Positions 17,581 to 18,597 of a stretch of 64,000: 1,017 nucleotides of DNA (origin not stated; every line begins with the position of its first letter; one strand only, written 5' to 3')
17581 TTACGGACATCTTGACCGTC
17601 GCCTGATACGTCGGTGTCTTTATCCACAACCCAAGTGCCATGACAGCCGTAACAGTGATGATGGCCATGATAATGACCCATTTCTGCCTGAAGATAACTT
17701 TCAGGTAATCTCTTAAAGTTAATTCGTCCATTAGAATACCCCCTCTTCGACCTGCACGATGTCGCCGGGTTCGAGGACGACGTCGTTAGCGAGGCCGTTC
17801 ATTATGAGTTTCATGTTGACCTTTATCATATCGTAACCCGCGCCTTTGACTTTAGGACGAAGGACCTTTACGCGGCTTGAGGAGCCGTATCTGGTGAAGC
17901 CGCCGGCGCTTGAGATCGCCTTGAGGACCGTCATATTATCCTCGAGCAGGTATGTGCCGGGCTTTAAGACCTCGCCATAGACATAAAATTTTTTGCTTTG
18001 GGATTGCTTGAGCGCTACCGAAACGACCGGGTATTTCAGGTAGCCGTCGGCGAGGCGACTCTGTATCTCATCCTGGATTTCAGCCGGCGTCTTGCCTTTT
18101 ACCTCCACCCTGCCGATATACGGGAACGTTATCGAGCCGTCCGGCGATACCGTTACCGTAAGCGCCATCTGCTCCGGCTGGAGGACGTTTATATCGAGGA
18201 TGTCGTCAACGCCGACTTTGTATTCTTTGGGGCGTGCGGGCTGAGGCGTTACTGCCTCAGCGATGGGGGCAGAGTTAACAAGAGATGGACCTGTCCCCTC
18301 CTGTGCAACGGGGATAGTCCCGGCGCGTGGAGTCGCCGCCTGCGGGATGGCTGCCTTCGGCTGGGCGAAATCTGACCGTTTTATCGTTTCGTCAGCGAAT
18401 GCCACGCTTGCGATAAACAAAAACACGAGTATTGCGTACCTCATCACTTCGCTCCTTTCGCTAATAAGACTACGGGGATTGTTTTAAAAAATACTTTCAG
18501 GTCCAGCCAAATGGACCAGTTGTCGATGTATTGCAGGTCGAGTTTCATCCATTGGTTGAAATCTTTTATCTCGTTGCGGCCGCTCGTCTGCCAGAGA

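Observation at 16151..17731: PCP/BY-kinase-like protein with a non-canonical Walker A (Lys replaced by Val) and no C-terminal tyrosine cluster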

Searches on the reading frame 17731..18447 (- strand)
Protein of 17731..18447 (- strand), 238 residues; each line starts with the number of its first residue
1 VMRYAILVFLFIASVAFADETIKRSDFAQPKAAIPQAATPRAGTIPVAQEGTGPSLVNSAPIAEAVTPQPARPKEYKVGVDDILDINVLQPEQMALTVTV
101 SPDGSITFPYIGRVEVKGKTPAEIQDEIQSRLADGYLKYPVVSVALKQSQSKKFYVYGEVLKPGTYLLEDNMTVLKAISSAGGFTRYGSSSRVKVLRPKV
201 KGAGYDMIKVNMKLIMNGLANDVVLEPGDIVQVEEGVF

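Call 8: search_protein_families(library=ncbifam, proteins=[window:17731-18447:-], max_evalue=0.00001)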
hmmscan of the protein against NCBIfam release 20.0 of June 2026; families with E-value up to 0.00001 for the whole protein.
window:17731-18447:- (238 aa): 4 families
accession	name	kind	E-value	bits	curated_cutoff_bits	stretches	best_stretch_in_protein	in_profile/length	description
TIGR03027.2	pepcterm_export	equivalog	3.5e-34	117.9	180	1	75-238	2-169/169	XrtA/PEP-CTERM system exopolysaccharide export protein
NF041843.1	EpsY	equivalog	1.2e-29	103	320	1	67-234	44-211/211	exopolysaccharide export protein EpsY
TIGR03028.1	EpsE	equivalog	3.3e-29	101.9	262.65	1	75-234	1-160/239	polysaccharide export protein EpsE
NF011658.0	PRK15078.1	subfamily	4.2e-22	78.4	333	1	75-233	84-249/380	polysaccharide export protein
